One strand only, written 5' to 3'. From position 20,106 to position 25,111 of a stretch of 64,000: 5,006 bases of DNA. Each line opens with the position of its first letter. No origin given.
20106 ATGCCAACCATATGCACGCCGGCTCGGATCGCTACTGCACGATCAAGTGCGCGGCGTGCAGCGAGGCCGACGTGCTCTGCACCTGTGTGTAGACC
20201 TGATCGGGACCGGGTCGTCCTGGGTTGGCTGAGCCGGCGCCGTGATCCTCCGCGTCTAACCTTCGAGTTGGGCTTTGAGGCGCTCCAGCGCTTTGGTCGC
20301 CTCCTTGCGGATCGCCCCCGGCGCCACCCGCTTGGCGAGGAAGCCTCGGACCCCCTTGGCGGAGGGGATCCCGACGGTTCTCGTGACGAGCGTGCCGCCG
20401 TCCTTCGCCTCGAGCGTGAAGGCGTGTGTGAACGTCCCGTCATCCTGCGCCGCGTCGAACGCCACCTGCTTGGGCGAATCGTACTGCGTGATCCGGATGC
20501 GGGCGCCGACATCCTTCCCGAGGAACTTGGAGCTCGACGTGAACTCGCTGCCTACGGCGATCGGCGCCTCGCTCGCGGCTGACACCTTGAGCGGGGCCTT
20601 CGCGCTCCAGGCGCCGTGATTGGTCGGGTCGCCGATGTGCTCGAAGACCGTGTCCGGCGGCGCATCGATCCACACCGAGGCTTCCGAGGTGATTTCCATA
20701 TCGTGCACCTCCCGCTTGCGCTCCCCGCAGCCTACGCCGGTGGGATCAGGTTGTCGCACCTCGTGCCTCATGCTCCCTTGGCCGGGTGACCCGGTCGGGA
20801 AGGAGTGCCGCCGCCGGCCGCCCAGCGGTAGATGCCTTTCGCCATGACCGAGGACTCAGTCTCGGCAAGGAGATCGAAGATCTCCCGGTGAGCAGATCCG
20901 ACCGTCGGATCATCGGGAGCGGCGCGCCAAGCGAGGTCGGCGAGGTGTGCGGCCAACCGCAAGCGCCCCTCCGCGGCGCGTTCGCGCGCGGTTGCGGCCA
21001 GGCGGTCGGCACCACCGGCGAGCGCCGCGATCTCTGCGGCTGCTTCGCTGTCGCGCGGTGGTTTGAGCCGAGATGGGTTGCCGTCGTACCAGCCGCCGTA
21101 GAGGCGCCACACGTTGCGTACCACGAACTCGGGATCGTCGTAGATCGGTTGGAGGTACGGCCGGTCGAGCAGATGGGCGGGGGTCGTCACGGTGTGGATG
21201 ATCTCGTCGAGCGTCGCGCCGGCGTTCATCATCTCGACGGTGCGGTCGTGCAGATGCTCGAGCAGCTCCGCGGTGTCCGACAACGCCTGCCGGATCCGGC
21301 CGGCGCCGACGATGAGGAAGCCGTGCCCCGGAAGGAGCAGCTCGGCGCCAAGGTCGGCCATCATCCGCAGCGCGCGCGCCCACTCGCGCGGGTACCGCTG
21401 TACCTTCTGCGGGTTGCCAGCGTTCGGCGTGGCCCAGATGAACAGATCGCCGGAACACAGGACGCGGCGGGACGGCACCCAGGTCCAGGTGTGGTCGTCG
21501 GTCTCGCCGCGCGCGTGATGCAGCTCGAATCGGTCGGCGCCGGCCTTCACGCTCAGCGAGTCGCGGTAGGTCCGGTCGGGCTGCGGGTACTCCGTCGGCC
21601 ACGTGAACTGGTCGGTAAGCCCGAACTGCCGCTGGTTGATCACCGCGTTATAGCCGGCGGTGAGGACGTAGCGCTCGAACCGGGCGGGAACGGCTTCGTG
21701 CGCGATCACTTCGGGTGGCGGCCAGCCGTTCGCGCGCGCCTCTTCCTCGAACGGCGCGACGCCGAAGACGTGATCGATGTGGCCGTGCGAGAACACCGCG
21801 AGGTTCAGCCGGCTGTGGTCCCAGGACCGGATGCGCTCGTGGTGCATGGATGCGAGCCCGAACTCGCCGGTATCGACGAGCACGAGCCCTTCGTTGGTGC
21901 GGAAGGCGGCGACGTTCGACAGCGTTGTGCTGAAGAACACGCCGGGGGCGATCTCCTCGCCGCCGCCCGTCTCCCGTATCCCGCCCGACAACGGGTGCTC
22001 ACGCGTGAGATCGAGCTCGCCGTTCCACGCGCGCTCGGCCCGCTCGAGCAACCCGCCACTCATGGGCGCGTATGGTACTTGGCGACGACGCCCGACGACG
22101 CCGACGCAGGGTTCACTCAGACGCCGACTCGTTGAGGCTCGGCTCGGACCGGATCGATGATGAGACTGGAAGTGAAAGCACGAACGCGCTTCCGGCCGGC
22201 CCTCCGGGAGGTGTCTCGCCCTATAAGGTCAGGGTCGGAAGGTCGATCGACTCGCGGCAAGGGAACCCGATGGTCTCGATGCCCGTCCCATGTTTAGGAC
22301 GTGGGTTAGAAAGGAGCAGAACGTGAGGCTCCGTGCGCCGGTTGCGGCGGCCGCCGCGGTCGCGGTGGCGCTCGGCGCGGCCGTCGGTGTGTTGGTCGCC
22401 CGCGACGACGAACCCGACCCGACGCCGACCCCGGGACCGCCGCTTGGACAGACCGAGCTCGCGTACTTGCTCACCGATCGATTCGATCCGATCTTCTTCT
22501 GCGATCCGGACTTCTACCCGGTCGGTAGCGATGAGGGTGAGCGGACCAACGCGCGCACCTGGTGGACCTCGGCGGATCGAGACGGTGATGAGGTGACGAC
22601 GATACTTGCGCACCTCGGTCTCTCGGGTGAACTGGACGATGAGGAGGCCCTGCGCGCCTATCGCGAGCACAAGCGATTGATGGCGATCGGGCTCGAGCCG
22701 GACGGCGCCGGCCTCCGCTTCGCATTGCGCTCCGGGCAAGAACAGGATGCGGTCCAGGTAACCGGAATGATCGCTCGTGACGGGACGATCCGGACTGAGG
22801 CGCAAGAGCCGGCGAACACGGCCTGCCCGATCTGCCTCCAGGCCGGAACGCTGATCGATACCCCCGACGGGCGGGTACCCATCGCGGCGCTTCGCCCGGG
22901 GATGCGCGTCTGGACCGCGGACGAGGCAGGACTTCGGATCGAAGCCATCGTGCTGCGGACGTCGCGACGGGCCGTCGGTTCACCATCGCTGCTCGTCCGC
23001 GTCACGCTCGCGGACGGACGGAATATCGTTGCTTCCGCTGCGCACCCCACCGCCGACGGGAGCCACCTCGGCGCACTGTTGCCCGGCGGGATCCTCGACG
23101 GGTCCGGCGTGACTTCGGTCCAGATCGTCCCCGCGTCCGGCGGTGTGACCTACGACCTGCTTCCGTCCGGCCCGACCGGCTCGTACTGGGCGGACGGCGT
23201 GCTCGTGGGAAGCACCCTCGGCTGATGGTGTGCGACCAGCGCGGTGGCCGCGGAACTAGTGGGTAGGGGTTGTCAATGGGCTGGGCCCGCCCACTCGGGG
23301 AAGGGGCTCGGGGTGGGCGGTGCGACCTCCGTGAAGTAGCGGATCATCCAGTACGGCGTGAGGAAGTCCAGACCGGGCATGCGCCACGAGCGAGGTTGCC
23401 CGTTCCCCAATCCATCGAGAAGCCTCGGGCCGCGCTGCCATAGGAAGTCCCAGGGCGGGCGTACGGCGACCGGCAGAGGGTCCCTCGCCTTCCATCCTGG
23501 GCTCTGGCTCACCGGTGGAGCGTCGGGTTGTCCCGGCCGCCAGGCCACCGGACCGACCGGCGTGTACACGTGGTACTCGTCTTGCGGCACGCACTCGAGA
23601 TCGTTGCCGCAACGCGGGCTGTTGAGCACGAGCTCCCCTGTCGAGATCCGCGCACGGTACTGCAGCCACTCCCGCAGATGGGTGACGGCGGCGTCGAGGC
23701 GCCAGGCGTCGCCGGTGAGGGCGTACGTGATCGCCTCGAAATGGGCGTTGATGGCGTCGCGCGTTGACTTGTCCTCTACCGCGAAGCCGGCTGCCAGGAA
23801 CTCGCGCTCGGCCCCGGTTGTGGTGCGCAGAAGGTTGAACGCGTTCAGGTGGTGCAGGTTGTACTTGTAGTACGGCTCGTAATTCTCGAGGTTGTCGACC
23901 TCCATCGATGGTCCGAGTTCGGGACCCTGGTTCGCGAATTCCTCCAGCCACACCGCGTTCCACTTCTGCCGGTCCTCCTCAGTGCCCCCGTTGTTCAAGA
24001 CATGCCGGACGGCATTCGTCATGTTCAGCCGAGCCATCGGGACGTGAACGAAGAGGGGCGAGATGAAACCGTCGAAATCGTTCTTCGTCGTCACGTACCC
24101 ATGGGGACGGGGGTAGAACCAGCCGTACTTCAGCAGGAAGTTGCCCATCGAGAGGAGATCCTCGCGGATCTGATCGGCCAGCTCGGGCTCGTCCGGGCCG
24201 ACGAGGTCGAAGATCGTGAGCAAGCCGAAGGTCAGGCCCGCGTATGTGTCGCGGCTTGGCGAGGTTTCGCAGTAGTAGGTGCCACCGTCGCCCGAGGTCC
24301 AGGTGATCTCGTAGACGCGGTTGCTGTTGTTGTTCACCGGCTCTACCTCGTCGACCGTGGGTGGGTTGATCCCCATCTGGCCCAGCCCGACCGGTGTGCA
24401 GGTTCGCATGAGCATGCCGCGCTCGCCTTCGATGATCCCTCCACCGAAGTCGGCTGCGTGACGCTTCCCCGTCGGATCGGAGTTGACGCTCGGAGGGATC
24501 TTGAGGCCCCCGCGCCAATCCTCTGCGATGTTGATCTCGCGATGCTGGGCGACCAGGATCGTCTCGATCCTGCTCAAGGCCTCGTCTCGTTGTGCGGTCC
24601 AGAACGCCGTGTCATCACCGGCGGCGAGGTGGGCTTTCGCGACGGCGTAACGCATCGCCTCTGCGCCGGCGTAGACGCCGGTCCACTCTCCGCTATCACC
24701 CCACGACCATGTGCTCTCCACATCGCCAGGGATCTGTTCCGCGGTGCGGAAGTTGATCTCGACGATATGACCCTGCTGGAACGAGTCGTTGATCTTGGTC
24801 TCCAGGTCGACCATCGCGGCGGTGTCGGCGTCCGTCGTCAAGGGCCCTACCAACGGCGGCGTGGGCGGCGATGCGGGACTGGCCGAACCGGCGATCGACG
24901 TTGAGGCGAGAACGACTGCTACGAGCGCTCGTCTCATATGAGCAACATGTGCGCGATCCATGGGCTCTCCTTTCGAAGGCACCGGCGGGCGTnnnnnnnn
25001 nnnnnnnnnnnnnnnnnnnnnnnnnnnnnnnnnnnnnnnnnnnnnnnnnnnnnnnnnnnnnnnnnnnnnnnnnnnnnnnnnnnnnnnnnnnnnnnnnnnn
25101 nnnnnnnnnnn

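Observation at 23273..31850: Four-member paralogous family of unrecognised secreted ~550-600 aa proteins arranged around a DUF2961(GH172)-SCP2 fusion gene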

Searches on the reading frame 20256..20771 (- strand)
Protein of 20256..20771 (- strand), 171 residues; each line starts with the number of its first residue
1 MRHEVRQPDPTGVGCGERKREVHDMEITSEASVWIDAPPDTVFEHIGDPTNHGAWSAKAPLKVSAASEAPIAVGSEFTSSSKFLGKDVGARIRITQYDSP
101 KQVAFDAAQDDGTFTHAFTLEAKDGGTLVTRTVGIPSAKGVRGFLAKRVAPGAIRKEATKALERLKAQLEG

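Call 20: search_protein_families(library=pfam, proteins=[window:20256-20771:-], max_evalue=0.001)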
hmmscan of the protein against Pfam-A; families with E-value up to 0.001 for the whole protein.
window:20256-20771:- (171 aa): 2 families
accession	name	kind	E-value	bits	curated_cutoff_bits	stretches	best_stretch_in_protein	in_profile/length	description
PF10604.15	Polyketide_cyc2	-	2e-15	57.8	27.4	1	28-170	3-142/142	Polyketide cyclase / dehydrase and lipid transport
PF08327.17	AHSA1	-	1.3e-07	32.3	22.1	1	36-167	1-122/125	Activator of Hsp90 ATPase homolog 1-like protein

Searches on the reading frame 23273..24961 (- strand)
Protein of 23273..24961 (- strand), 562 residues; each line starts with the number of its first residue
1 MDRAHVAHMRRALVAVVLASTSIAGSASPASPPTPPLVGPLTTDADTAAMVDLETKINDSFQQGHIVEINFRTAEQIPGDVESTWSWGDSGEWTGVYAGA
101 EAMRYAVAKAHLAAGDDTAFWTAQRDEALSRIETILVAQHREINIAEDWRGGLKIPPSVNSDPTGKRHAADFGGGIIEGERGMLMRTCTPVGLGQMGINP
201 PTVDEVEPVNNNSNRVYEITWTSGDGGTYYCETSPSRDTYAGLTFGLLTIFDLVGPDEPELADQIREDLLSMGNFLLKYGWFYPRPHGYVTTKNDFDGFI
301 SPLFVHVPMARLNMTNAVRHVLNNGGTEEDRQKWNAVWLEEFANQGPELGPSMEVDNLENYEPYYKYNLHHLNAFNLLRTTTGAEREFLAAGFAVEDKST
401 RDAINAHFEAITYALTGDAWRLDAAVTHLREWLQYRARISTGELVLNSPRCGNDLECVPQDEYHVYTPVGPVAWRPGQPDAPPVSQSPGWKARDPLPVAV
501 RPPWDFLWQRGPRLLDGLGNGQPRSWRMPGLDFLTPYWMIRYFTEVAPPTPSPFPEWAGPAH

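Call 8: search_protein_families(library=pfam, proteins=[window:23273-24961:-], max_evalue=1)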
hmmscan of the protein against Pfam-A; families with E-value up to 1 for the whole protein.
window:23273-24961:- (562 aa): 0 families

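Call 9: search_protein_families(library=ncbifam, proteins=[window:23273-24961:-], max_evalue=1)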
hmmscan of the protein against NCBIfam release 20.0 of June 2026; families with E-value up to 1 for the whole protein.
window:23273-24961:- (562 aa): 1 family
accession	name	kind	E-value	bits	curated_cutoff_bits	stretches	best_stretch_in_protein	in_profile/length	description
TIGR01804.1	BADH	equivalog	0.075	11.5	668.6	1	98-186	32-120/467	betaine-aldehyde dehydrogenase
